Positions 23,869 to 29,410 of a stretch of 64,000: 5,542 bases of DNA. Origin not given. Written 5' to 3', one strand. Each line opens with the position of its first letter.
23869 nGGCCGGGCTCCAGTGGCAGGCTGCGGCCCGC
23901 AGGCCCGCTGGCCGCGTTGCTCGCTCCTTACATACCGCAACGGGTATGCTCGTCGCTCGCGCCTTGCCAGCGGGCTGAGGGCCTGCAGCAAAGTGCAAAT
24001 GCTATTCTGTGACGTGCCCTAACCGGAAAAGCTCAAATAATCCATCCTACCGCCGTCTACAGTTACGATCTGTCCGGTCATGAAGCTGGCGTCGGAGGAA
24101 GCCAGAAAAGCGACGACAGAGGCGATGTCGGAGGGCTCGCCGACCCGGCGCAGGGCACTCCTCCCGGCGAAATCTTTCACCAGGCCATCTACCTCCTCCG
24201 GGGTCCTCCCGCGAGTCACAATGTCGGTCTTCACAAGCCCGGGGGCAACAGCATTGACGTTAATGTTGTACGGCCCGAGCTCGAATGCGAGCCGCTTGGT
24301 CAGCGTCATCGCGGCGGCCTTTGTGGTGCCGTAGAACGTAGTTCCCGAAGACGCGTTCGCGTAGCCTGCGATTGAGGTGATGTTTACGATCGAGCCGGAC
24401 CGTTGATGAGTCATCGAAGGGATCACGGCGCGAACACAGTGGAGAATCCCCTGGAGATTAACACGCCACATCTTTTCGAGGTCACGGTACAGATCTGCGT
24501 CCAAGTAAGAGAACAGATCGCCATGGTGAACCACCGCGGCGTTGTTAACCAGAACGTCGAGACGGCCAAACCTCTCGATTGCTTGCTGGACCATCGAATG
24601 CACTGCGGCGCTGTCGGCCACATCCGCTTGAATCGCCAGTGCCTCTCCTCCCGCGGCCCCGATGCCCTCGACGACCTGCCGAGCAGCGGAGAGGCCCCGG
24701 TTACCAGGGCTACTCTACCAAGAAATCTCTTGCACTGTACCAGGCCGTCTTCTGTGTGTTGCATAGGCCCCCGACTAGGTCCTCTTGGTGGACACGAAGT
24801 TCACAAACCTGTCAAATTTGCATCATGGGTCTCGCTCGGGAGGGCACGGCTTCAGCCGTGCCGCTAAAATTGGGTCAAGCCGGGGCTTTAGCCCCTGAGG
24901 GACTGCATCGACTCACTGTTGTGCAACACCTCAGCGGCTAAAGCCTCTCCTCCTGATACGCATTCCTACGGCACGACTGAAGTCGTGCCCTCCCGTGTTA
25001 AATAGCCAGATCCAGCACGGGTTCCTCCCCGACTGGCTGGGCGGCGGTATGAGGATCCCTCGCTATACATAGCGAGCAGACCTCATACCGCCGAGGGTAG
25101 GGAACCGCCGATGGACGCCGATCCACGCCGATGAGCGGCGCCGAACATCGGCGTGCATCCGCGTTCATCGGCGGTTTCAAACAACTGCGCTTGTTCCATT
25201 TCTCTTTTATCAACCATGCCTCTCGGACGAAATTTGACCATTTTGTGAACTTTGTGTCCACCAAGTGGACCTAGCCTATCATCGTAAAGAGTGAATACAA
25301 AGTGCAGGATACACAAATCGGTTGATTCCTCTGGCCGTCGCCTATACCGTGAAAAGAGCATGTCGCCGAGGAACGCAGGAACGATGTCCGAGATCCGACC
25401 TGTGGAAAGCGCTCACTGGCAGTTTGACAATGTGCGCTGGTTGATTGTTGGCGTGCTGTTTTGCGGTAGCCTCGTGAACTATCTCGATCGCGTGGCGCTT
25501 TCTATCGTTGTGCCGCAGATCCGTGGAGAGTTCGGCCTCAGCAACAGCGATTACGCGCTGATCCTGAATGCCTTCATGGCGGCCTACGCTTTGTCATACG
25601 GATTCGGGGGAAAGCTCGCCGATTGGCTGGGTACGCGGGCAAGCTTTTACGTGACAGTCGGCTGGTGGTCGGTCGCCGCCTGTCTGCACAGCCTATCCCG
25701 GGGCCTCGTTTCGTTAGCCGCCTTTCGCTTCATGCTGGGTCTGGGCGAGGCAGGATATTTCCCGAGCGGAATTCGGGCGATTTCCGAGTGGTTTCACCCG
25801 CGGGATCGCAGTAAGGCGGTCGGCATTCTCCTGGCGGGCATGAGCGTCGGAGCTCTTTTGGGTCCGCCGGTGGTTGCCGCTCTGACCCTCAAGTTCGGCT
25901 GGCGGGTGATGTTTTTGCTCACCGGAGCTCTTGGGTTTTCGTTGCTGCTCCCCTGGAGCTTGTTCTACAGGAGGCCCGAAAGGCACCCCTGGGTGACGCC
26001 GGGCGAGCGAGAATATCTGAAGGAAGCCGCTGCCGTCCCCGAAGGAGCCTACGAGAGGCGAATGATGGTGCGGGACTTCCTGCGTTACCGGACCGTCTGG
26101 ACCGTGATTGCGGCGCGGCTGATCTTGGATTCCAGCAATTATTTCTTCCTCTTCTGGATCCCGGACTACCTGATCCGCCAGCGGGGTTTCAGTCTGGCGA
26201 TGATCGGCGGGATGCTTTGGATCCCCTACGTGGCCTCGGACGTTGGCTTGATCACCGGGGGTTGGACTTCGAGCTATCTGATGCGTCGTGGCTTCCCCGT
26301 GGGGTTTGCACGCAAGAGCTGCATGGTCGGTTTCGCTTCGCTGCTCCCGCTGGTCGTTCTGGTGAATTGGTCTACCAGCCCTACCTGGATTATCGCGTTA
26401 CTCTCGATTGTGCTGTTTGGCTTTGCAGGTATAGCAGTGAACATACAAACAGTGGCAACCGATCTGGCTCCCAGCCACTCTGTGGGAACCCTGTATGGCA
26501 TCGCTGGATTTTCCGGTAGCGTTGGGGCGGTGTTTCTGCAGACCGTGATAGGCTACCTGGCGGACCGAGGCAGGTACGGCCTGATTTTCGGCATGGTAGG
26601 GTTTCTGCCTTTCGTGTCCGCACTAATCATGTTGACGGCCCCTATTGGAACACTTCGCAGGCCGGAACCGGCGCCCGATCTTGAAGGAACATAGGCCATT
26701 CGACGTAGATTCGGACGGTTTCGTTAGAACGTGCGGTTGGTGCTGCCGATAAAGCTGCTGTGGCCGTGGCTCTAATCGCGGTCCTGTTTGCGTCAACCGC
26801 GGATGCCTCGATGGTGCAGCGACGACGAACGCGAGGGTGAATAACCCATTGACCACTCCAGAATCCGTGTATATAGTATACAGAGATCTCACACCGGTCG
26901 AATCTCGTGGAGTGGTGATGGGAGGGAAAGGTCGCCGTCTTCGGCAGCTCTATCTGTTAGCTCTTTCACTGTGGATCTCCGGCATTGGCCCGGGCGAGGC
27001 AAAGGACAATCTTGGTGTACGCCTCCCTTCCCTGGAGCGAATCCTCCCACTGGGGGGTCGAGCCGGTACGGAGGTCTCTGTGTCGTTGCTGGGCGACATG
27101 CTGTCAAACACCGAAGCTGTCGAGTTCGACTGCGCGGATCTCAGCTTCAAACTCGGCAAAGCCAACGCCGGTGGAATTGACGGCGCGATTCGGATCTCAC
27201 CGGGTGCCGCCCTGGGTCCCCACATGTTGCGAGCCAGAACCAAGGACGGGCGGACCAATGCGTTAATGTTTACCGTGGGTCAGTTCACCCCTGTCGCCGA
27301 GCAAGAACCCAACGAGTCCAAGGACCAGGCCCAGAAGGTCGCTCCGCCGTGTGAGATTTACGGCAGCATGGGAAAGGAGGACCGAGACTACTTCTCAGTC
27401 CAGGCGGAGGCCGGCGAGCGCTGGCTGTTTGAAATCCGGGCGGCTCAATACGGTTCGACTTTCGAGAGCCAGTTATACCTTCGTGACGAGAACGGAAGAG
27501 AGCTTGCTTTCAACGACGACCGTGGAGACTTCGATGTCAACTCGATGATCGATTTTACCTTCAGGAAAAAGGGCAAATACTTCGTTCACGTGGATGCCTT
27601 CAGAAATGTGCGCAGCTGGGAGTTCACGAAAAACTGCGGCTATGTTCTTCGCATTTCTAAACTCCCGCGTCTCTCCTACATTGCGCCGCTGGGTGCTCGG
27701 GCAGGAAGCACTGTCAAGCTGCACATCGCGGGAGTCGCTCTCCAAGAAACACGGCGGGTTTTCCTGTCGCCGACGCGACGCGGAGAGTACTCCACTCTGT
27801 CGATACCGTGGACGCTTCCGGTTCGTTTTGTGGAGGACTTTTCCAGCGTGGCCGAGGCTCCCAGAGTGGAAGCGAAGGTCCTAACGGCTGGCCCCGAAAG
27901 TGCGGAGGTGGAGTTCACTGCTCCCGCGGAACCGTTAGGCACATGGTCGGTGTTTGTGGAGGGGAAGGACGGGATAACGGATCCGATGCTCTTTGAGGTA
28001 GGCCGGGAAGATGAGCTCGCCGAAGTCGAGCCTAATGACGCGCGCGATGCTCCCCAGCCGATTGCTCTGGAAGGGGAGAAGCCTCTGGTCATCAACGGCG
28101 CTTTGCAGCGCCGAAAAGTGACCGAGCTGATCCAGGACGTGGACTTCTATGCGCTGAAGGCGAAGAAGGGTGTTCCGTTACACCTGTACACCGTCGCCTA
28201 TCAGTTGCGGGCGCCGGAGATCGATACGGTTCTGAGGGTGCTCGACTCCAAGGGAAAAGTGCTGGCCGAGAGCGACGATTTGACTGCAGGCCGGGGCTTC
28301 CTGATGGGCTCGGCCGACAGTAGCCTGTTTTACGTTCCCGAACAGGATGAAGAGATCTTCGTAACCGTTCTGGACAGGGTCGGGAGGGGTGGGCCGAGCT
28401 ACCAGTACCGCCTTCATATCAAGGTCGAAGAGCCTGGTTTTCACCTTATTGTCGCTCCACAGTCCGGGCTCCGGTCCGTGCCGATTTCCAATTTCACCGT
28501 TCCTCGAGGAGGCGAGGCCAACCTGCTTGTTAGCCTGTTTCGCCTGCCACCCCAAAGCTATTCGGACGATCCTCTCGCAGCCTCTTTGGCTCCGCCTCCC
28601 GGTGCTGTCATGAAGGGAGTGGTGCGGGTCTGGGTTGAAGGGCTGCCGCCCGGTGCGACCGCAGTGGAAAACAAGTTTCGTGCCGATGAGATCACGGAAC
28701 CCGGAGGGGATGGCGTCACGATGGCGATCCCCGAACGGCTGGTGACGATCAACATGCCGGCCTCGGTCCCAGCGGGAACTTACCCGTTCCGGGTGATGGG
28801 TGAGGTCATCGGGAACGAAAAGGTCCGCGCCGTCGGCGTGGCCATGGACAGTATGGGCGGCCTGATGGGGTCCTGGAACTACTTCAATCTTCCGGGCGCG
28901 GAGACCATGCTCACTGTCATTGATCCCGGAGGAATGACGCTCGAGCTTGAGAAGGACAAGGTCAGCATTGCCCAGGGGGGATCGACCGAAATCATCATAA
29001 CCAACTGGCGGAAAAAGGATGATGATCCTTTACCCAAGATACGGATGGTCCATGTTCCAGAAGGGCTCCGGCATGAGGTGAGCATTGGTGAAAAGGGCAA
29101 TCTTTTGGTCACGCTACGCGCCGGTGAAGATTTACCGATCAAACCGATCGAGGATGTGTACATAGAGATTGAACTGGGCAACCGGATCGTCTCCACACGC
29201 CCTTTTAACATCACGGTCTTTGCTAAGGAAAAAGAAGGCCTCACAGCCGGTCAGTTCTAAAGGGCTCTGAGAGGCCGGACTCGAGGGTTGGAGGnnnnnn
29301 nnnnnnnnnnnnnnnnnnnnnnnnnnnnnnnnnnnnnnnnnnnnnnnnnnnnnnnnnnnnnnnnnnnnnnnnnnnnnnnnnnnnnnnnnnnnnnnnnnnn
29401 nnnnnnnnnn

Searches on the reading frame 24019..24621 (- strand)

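Call 8: search_protein_families(library=pfam, proteins=[window:24019-24621:-], max_evalue=0.0001)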
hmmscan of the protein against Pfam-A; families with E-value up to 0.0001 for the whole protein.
window:24019-24621:- (200 aa): 2 families
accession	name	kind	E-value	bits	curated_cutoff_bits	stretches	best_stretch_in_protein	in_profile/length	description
PF13561.12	adh_short_C2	-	2.9e-48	164.9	27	1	2-191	53-234/236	Enoyl-(Acyl carrier protein) reductase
PF00106.31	adh_short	-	5.3e-37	127.6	26.6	1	2-138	59-190/195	short chain dehydrogenase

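Call 64: search_protein_families(library=ncbifam, proteins=[window:24019-24621:-], max_evalue=0.00001)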
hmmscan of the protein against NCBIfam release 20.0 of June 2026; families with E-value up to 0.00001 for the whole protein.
window:24019-24621:- (200 aa): 219 families (the best 25 are shown)
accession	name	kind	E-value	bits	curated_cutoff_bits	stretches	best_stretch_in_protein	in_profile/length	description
NF005056.0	PRK06463.1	equivalog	4.4e-57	193.2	339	1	5-199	64-254/255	3-ketoacyl-(acyl-carrier-protein) reductase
NF005559.1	PRK07231.1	subfamily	2.1e-54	184.7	215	1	2-193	62-248/249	glucose 1-dehydrogenase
NF005853.0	PRK07774.1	equivalog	5.6e-48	163.5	303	1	2-192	65-246/250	SDR family oxidoreductase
NF052558.1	MBtsdlDhBudC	equivalog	1e-47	162.8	270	1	2-192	60-241/250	meso-2,3-butanediol dehydrogenase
NF004198.0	PRK05653.1-3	equivalog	1.3e-46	159.1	296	1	2-192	66-246/248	3-oxoacyl-ACP reductase FabG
NF009466.0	PRK12826.1-2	subfamily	3.1e-46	157.8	222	1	2-192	63-244/248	3-oxoacyl-ACP reductase FabG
TIGR01830.1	3oxo_ACP_reduc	equivalog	9.2e-44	149.9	297.75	1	2-191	58-237/239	3-oxoacyl-[acyl-carrier-protein] reductase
NF004791.0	PRK06138.1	equivalog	6.2e-43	146.9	312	1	3-192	64-249/252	SDR family oxidoreductase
NF005067.0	PRK06484.1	equivalog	3.1e-41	141.5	713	1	2-193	65-252/524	short chain dehydrogenase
NF006080.0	PRK08226.1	equivalog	7.8e-41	140.2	356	1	2-192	64-253/263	SDR family oxidoreductase UcpA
NF047923.1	pyridox_DH_SDR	equivalog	6.5e-40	137.2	325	1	2-193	59-241/243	pyridoxal 4-dehydrogenase, SDR-type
NF004197.0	PRK05653.1-1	equivalog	7.2e-40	137.2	332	1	2-192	66-246/249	3-oxoacyl-ACP reductase FabG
NF009468.0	PRK12826.1-4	equivalog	1.8e-39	136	318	1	2-192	66-247/256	SDR family oxidoreductase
NF004818.0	PRK06172.1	equivalog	5.2e-39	134.1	336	1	4-193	68-251/253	SDR family oxidoreductase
TIGR03971.1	SDR_subfam_1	subfamily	7.6e-39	133.7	300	1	3-193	75-269/271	mycofactocin-coupled SDR family oxidoreductase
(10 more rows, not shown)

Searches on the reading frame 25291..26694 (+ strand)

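Call 8: search_protein_families(library=pfam, proteins=[window:25291-26694:+], max_evalue=0.0001)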
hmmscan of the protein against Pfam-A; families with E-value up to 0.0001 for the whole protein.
window:25291-26694:+ (467 aa): 1 family
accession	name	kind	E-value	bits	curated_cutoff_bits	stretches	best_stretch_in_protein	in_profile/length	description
PF07690.21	MFS_1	-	8.9e-53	179.8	33.4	1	56-415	1-345/347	Major Facilitator Superfamily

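Call 77: search_protein_families(library=ncbifam, proteins=[window:25291-26694:+], max_evalue=0.001)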
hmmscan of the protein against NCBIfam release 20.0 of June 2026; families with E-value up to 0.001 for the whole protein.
window:25291-26694:+ (467 aa): 46 families (the best 25 are shown)
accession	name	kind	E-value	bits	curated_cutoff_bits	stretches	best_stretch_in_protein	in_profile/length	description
TIGR00893.1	2A0114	subfamily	2.6e-71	240.7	395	1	61-449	4-397/399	D-galactonate transporter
TIGR00881.1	2A0104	subfamily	2.4e-45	155.2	407.75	1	57-428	1-372/379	phosphoglycerate transporter protein PgtP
TIGR00895.1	2A0115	subfamily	3.9e-24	85.3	418.55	1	47-423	13-397/398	aromatic acid/H+ symport family MFS transporter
TIGR00894.1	2A0114euk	subfamily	1.2e-23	83.4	626.45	1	84-425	74-421/465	Na(+)-dependent inorganic phosphate cotransporter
NF003024.0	PRK03893.1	subfamily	6e-16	58.3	604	1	40-234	10-201/497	sialate:H+ symport family MFS transporter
NF008586.0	PRK11551.1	equivalog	1.1e-15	57.5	410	1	51-421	15-365/406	3-(3-hydroxy-phenyl)propionate transporter MhpT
NF049980.1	SfMCT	equivalog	2.7e-15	55.9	320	1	69-437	20-376/378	L-lactate MFS transporter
TIGR00711.1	efflux_EmrB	subfamily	8.6e-15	54.4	230.2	1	52-220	3-171/485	DHA2 family efflux MFS transporter permease subunit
TIGR00712.1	glpT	equivalog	5e-14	52.2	632.55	1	44-430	22-414/440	glycerol-3-phosphate transporter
NF008433.0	PRK11273.1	equivalog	9.2e-13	48.1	748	1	42-431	20-416/452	glycerol-3-phosphate transporter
NF053517.1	HbztTptrPcaK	equivalog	1.2e-12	47.5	770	1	47-226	15-194/437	4-hydroxybenzoate transporter PcaK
NF000025.1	MFS_efflux_tcmA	exception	2.1e-12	46.6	999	1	54-219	29-194/538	tetracenomycin C efflux MFS transporter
NF008661.1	PRK11663.1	subfamily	1e-11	44.5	564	1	44-448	23-428/439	MFS transporter family glucose-6-phosphate receptor UhpC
TIGR00891.1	2A0112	subfamily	2.7e-10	39.9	552.9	1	55-432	16-397/405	sialate:H+ symport family MFS transporter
NF008963.0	PRK12307.1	equivalog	5.2e-10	39.1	637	1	65-448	32-403/426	MFS transporter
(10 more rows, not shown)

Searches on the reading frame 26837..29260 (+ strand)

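Call 8: search_protein_families(library=pfam, proteins=[window:26837-29260:+], max_evalue=0.0001)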
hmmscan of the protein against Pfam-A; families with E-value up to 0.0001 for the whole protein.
window:26837-29260:+ (807 aa): 1 family
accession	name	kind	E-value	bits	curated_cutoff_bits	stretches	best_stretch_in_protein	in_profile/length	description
PF04151.21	PPC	-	1.5e-07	32.6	25.9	0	182-253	1-69/70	Bacterial pre-peptidase C-terminal domain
